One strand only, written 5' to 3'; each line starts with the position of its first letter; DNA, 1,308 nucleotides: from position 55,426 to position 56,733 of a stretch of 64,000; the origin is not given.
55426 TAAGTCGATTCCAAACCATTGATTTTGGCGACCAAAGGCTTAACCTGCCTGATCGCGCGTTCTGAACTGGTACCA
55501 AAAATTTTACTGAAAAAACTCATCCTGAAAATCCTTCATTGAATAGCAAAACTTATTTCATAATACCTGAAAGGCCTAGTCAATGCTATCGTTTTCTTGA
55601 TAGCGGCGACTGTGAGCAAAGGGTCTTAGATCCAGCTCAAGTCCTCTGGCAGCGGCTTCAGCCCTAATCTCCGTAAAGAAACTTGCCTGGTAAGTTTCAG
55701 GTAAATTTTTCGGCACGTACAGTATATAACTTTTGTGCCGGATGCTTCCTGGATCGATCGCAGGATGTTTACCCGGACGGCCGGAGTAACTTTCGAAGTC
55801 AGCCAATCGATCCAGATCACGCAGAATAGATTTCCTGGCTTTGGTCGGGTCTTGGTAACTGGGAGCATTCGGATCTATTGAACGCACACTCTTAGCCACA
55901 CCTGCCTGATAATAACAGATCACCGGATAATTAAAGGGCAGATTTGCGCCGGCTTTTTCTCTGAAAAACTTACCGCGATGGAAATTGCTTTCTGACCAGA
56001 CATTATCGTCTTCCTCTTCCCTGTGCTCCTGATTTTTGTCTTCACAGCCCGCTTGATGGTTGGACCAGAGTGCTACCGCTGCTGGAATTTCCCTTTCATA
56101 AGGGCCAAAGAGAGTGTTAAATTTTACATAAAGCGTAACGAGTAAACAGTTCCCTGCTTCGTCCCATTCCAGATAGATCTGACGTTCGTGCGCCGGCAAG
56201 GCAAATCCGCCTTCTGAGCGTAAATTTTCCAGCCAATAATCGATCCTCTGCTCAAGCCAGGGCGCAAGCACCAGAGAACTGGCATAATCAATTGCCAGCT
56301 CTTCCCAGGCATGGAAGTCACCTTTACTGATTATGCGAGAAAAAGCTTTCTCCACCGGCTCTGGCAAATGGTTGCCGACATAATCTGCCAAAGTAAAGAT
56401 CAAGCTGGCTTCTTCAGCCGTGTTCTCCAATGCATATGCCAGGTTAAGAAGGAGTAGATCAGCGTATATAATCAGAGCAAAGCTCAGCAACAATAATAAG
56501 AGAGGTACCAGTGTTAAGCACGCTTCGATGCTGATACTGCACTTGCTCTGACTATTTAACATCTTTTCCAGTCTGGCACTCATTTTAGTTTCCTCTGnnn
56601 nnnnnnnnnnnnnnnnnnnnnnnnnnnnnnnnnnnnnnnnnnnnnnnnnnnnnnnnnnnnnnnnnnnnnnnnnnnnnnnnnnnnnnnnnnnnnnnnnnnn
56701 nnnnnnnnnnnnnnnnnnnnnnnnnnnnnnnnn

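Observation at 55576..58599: Orphan three-gene operon of pseudopilin-like (TadE/TadG-type N-terminus) proteins wedged between an MBL hydrolase and secA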

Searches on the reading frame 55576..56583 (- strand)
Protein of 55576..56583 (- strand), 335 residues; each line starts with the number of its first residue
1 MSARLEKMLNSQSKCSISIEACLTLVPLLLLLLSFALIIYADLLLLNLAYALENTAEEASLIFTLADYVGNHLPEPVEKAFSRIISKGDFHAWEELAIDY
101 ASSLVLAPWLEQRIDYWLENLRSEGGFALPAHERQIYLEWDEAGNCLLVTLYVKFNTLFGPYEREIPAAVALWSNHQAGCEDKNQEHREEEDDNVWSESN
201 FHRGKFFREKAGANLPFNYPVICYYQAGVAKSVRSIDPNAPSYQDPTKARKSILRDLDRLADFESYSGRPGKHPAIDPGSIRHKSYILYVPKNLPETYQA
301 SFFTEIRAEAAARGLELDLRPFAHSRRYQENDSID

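Call 3: search_protein_families(library=pfam, proteins=[window:55576-56583:-], max_evalue=10)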
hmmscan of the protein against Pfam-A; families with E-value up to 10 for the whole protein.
window:55576-56583:- (335 aa): 1 family
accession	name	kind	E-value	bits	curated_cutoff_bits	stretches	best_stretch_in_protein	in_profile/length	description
PF21111.3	CDI_toxin_EC869_like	-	0.00012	22.7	27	1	211-294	15-98/123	CDI toxin restriction endonuclease-like domain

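Call 4: search_protein_families(library=ncbifam, proteins=[window:55576-56583:-], max_evalue=10)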
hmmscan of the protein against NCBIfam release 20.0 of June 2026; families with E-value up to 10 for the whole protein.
window:55576-56583:- (335 aa): 0 families

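Call 7: search_protein_families(library=padloc, proteins=[window:55576-56583:-], max_evalue=1)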
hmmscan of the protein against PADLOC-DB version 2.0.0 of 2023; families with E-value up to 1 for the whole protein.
window:55576-56583:- (335 aa): 0 families

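Call 8: search_protein_families(library=phrogs, proteins=[window:55576-56583:-], max_evalue=1)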
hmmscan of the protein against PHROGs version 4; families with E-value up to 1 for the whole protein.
window:55576-56583:- (335 aa): 0 families

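Call 9: search_solved_structures(query=window:55576-56583:-, max_evalue=10, show_alignments=2)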
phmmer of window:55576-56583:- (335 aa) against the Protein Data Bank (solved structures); distinct sequences matched with E-value up to 10: 0.

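Call 10: find_homologous_proteins(query=window:55576-56583:-)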
Query window:55576-56583:- (335 aa): 6 proteins with E <= 0.001 among 4740 candidates.
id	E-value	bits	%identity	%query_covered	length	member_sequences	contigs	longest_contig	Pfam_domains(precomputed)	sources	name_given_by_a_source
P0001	2.9e-225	765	100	100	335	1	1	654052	-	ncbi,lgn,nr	ncbi:MAG: hypothetical protein Q4E09_02525 [Eubacteriales bacterium]|nr:hypothetical protein [Eubact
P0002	3.2e-201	686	89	100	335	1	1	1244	-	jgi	jgi:hypothetical protein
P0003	4.7e-177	606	79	100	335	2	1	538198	PF21111.4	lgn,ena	-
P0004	2.9e-107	377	52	98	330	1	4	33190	PF21111.4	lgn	-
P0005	3.8e-103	363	51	97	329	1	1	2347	-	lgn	-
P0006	7.3e-88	313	44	97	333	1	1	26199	-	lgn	-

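Call 13: find_encoding_contigs(protein=P0006, flank=8000, max_places=3)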
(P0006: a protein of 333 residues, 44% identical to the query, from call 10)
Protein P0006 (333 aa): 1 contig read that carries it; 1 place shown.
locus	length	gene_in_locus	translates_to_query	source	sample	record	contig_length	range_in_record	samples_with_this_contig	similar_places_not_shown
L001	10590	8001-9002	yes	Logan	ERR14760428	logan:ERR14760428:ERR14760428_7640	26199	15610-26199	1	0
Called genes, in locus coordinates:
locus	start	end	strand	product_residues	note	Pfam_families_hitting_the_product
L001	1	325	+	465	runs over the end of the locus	PF01336:tRNA_anti-codon, PF00152:tRNA-synt_2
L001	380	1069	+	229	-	PF20582:UPF0758_N, PF04002:RadC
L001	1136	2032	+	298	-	PF04085:MreC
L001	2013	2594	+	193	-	-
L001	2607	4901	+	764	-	PF03717:PBP_dimer, PF00905:Transpeptidase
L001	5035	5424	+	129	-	-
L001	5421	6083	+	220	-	PF00753:Lactamase_B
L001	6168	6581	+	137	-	-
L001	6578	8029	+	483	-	-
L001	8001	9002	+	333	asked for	-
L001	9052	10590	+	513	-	?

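Call 14: find_encoding_contigs(protein=P0004, flank=8000, max_places=3)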
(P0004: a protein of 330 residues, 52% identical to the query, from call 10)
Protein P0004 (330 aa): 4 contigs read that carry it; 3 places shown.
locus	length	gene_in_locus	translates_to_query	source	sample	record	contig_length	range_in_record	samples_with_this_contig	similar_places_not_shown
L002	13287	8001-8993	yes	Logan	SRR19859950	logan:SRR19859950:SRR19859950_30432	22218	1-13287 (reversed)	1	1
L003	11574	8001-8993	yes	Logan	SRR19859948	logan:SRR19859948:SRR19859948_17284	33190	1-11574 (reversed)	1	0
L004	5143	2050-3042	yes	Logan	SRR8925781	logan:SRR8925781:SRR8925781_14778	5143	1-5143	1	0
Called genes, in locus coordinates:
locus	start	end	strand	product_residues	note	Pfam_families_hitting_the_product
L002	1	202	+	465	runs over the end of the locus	PF01336:tRNA_anti-codon, PF00152:tRNA-synt_2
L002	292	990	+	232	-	PF20582:UPF0758_N, PF04002:RadC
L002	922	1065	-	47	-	-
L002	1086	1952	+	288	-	PF04085:MreC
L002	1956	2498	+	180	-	-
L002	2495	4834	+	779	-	PF03717:PBP_dimer, PF00905:Transpeptidase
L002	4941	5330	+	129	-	-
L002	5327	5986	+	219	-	PF00753:Lactamase_B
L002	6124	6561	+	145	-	-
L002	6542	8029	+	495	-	PF18960:DUF5702 (faint)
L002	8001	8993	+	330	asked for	PF21111:CDI_toxin_EC869_like (weak)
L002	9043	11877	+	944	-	PF07517:SecA_DEAD, PF00270:DEAD (weak), PF01043:SecA_PP_bind, PF21090:P-loop_SecA, PF07516:SecA_SW, PF02810:SEC-C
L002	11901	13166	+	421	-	PF02073:Peptidase_M29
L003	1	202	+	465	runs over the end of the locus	PF01336:tRNA_anti-codon, PF00152:tRNA-synt_2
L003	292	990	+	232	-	PF20582:UPF0758_N, PF04002:RadC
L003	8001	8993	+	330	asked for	PF21111:CDI_toxin_EC869_like (weak)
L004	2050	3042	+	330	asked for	PF21111:CDI_toxin_EC869_like (weak)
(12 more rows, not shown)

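Call 21: search_protein_families(library=pfam, alignment_id=A1, max_evalue=10)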
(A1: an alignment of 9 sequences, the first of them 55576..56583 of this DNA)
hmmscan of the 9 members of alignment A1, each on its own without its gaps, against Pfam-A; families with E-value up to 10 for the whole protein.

A. member 1, window:55576-56583:- (335 aa): 1 family
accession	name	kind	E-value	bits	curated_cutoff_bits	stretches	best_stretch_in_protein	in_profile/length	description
PF21111.3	CDI_toxin_EC869_like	-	0.00012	22.7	27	1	211-294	15-98/123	CDI toxin restriction endonuclease-like domain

B. families by the number of members that match (of 9 scanned): 4 families
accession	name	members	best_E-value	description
PF21111.3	CDI_toxin_EC869_like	9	7.8e-08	CDI toxin restriction endonuclease-like domain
PF23054.1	UBA_N4BP1_C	1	0.089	N4BP1, C-terminal UBA domain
PF14349.11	SprA_N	1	0.16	Motility related/secretion protein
PF19309.4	Frem_N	1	0.18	Frem protein N-terminal domain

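Call 32: find_encoding_contigs(protein=P0001, flank=10000, max_places=2)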
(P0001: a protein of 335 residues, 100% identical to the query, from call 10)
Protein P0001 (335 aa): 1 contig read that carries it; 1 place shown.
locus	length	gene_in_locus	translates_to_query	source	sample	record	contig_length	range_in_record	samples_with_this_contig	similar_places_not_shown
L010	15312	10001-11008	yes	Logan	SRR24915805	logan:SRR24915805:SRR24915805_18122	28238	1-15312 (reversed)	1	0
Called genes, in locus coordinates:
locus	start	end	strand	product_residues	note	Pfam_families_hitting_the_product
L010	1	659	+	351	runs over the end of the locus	PF06144:DNA_pol3_delta, PF21694:DNA_pol3_delta_C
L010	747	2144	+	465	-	PF01336:tRNA_anti-codon, PF00152:tRNA-synt_2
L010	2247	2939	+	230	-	PF20582:UPF0758_N, PF04002:RadC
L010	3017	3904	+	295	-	PF04085:MreC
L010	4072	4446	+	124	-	-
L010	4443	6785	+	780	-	PF03717:PBP_dimer, PF00905:Transpeptidase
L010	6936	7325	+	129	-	-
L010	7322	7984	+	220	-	PF00753:Lactamase_B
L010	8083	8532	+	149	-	-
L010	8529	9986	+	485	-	-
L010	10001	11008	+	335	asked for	-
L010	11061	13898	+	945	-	PF07517:SecA_DEAD, PF00270:DEAD (weak), PF01043:SecA_PP_bind, PF21090:P-loop_SecA, PF07516:SecA_SW, PF02810:SEC-C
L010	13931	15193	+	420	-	PF02073:Peptidase_M29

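Call 37: predict_structure(alignment_id=A4)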
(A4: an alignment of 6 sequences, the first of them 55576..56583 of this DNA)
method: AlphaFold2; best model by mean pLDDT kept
length: 335 residues; sequences in the alignment: 6
mean_pLDDT: 62.0   pTM: 0.59
mean pLDDT of the five models: 62.0, 60.9, 60.4, 56.5, 56.5
residues with pLDDT >= 90: 13; 70-90: 124; 50-70: 104; < 50: 94
segments of 3 or more residues with pLDDT < 50: 1-16, 70-74, 98-101, 174-223, 268-274, 324-335
pLDDT, mean of each block of 10 residues (from residue 1): 41 51 76 77 74 69 57 51 56 53 62 75 58 72 70 72 72 45 36 36 35 32 57 69 76 82 62 57 82 75 91 89 47 33
secondary structure, 60 per line:
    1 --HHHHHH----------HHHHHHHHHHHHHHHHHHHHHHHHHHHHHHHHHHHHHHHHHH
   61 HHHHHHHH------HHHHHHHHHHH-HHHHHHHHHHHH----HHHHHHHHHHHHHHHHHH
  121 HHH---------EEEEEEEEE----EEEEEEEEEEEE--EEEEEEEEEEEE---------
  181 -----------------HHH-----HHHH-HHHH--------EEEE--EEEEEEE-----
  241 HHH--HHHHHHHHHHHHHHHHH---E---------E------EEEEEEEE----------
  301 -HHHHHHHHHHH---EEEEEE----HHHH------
elements in order: H3-8 H19-68 H75-85 H87-98 H103-123 E133-141 E146-157 E160-171 H206-209 H211-214 E223-226 E229-235 H246-262 E283-290 H302-312 E316-321 H326-329

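Call 73: fold_search(model_id=the predicted structure, library=pdb)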
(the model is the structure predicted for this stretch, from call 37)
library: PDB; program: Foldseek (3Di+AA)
matches with E <= 10: 1126; with E <= 0.001: 2
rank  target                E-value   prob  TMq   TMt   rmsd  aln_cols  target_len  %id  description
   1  4zqu_A                8.2e-05  1.00  0.27  0.68   5.2       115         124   21  CdiA-CT/CdiI toxin and immunity complex from Yersinia pseudotuberculosis (released 2015-10-28)
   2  4g6u_A                1.6e-04  1.00  0.24  0.37   2.8       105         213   22  CdiA-CT/CdiI toxin and immunity complex from Escherichia coli (released 2012-12-12)
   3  8u86_A                1.7e-02  0.18  0.17  0.14  24.0       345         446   11  Structural Basis of Human NOX5 Activation (released 2024-05-01)
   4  5c5v_A                3.8e-02  0.14  0.10  0.10  20.7       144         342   15  Recombinant Inorganic Pyrophosphatase from T brucei brucei (released 2015-11-04)
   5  5kpe_MODEL_1_A        7.3e-02  0.38  0.14  0.33  19.5       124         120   14  Solution NMR Structure of Denovo Beta Sheet Design Protein, Northeast Structural Genomics Consortium (NESG) Ta (released 2016-09-21)
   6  9jlm_A                9.8e-02  0.60  0.13  0.24   5.6        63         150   10  Crystal structure of aldolase AtoB 1.9A (released 2025-03-12)
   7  8esd_N                9.8e-02  0.18  0.11  0.17  20.2       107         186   12  Crystal structure of COMMD7-COMMD9-COMMD5-COMMD10 tetramer (released 2023-05-24)
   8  9vxg_A                1.0e-01  0.16  0.11  0.21  11.2       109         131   13  ROS-Sensing Transcription Factor YchJ Regulates the RssB-RpoS Pathway to Protect Salmonella Against Oxidative Attack b (released 2025-08-06)
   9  4bl3_B                1.1e-01  0.28  0.12  0.07  11.7        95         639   14  Crystal structure of PBP2a clinical mutant N146K from MRSA (released 2014-05-21)
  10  9i9t_A                1.1e-01  0.25  0.11  0.07  11.5        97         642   11  Room-temperature structure of PBP2a at EuXFEL (released 2026-02-18)
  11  1mws_A                1.2e-01  0.33  0.13  0.07  11.1        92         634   12  Structure of nitrocefin acyl-Penicillin binding protein 2a from methicillin resistant Staphylococcus aureus strain 27r (released 2002-11-06)
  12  6p77_A                1.3e-01  0.14  0.11  0.22  12.9       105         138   14  2.5 Angstrom structure of Caci_6494 from Catenulispora Acidiphila (released 2020-06-17)
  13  6w3g_B                1.6e-01  0.72  0.12  0.33   5.1        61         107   11  Rd1NTF2_04 with long sheet (released 2020-04-15)
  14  5x9k_B                1.6e-01  0.38  0.12  0.23   6.2        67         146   12  Structure of AusH from Aspergillus nidulans (released 2017-07-26)
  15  4bl3_A                1.6e-01  0.25  0.12  0.07  11.4        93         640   13  Crystal structure of PBP2a clinical mutant N146K from MRSA (released 2014-05-21)
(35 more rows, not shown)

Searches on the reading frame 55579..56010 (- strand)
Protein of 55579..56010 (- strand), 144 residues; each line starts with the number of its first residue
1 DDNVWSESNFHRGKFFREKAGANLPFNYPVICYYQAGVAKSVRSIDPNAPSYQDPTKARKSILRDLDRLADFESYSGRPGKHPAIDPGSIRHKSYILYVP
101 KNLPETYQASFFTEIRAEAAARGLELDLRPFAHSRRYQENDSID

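Call 62: search_solved_structures(query=A8, max_evalue=10, show_alignments=3)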
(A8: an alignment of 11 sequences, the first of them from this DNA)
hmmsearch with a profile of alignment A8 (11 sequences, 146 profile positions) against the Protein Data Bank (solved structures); distinct sequences matched with E-value up to 10: 2.
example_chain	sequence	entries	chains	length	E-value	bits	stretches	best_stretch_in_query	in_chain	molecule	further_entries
4zqu_A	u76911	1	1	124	4.9e-09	39.8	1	21-131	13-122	CdiA-CT toxin, Conserved domain protein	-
4g6u_A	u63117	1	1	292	2.4e-08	37.6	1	22-131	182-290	EC869 CdiA-CT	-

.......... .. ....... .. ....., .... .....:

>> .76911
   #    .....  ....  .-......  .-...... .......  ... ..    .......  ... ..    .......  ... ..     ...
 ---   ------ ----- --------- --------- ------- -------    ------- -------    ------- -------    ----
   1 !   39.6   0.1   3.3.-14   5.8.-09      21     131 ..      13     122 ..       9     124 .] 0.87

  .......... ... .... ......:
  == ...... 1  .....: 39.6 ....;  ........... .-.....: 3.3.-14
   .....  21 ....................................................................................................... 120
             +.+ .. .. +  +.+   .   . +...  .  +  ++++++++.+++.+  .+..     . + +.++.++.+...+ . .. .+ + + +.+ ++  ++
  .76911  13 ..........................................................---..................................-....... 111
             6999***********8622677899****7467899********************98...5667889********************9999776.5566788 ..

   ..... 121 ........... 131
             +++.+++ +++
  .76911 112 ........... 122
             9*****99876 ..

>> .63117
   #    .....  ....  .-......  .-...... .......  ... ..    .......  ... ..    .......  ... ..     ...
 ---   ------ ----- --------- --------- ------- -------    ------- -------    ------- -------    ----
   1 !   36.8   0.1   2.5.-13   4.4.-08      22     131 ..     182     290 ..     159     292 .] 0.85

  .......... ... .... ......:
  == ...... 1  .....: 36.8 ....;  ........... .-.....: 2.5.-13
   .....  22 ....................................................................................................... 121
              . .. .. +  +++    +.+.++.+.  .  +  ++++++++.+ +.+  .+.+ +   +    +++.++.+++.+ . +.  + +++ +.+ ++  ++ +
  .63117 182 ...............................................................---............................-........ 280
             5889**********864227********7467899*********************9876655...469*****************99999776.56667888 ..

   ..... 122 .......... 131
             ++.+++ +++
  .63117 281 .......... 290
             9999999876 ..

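Call 79: find_related_loci(query=A8, collection=metagenome_contigs, flank=10000)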
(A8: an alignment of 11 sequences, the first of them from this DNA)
Query A8 (144 aa) in metagenome_contigs; peptide patterns used: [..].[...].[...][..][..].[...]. (x = any residue, [..] = any of these).
86 stretches matched a pattern; 66 encode a relative of the query (tblastn E <= 1e-3); 65 distinct loci.
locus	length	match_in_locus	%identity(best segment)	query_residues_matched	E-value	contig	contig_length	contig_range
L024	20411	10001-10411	46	1-137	8e-40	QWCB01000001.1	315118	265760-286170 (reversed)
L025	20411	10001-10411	45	1-137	6e-36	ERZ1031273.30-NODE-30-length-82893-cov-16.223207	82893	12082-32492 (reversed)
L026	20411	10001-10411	45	1-137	6e-36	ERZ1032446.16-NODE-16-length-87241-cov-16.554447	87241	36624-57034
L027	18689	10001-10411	45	1-137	1e-35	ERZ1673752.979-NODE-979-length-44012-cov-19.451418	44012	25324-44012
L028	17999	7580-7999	39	1-139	2e-29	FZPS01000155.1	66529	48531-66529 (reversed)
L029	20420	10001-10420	39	1-139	2e-29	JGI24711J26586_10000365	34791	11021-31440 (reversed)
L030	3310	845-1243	37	3-136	9e-29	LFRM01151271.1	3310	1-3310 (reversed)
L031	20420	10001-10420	38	2-141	4e-28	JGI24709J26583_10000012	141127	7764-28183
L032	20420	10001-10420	38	2-141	4e-28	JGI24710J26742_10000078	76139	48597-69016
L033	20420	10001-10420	38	2-141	5e-28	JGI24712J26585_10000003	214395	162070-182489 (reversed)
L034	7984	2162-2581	38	2-141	5e-28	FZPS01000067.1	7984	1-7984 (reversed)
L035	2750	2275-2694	36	1-139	2e-27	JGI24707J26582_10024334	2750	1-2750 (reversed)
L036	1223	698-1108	38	2-137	6e-27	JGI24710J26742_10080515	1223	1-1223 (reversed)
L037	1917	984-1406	37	3-142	3e-26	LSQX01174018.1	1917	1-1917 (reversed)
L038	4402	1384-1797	37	1-137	5e-26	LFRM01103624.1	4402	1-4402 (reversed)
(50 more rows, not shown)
